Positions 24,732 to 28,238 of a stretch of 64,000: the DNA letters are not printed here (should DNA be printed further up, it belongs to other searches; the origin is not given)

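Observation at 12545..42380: Recurrent N-terminal tag M-x-[IV]-x-x-[IV]-N ... F-x-G on at least nine unrelated, Sec-signal-less proteins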

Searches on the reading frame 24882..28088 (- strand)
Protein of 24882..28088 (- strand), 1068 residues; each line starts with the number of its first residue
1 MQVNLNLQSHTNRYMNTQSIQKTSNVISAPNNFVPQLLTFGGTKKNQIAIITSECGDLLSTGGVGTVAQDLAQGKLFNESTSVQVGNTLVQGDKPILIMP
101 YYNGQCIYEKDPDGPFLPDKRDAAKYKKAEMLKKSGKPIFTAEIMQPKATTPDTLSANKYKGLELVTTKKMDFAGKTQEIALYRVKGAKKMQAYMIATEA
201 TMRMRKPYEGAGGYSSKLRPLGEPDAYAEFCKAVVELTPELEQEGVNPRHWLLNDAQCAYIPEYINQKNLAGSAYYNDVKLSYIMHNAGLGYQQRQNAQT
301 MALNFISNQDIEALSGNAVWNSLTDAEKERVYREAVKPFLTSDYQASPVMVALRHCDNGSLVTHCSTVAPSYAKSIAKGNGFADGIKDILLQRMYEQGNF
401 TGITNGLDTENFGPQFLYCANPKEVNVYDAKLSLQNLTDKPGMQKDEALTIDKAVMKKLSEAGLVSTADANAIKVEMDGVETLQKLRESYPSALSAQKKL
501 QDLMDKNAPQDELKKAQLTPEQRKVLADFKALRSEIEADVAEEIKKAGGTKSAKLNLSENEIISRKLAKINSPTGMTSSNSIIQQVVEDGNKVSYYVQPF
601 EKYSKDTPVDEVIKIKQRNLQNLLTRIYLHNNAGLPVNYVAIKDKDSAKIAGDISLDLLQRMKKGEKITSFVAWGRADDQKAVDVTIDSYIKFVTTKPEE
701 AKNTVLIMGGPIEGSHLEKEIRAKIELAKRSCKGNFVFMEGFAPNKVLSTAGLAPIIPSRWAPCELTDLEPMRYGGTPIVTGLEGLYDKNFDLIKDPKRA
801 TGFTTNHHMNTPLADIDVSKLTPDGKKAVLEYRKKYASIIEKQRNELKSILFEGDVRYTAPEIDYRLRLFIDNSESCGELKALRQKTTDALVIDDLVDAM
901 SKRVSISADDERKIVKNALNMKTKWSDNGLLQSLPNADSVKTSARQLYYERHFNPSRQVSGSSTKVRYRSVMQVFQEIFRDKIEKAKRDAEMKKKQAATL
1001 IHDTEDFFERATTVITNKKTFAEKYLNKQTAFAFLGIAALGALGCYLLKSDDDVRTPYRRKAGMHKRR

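Call 4: search_protein_families(library=pfam, proteins=[window:24882-28088:-], max_evalue=0.01)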
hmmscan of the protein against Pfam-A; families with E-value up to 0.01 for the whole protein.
window:24882-28088:- (1068 aa): 1 family
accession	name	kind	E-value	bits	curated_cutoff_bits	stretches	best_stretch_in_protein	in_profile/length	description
PF08323.17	Glyco_transf_5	-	1.5e-13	51.5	22.7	1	170-380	63-228/239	Starch synthase catalytic domain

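Call 7: search_protein_families(library=ncbifam, proteins=[window:24882-28088:-], max_evalue=0.1)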
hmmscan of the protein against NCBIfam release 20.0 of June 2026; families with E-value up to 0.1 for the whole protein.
window:24882-28088:- (1068 aa): 12 families
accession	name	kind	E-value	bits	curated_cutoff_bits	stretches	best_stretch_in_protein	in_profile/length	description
TIGR02095.1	glgA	subfamily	4.6e-24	84.9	328.45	2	661-811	287-429/477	glycogen/starch synthase, ADP-glucose type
NF001899.0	PRK00654.1-2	equivalog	1.7e-15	56.4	459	2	654-809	277-426/478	glycogen synthase GlgA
NF001898.0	PRK00654.1-1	equivalog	1.7e-14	53.3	603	2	667-813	292-430/477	glycogen synthase GlgA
NF001903.0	PRK00654.2-2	equivalog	3e-13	49.3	616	1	718-811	335-430/482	glycogen synthase GlgA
NF001900.0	PRK00654.1-3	equivalog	5.3e-11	41.6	509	2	675-805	279-401/481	glycogen synthase GlgA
NF010699.0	PRK14099.1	equivalog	5.7e-11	41.6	762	1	720-815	336-432/485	glycogen synthase GlgA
NF001905.0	PRK00654.2-4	subfamily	5.4e-10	38.4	560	1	668-793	300-417/489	glycogen synthase GlgA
NF001902.0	PRK00654.2-1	equivalog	7.3e-10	38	845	1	658-803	292-433/492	glycogen synthase GlgA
NF001901.0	PRK00654.1-5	equivalog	2.4e-09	36.2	649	1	363-409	232-276/502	glycogen synthase GlgA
NF001906.0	PRK00654.2-5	equivalog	8.3e-09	34.9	870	1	731-807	353-431/485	glycogen synthase GlgA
NF001904.0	PRK00654.2-3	equivalog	2.4e-06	26.5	577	1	756-790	376-410/475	glycogen synthase GlgA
NF010698.0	PRK14098.1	equivalog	0.0027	16.4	754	0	364-414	223-270/489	starch synthase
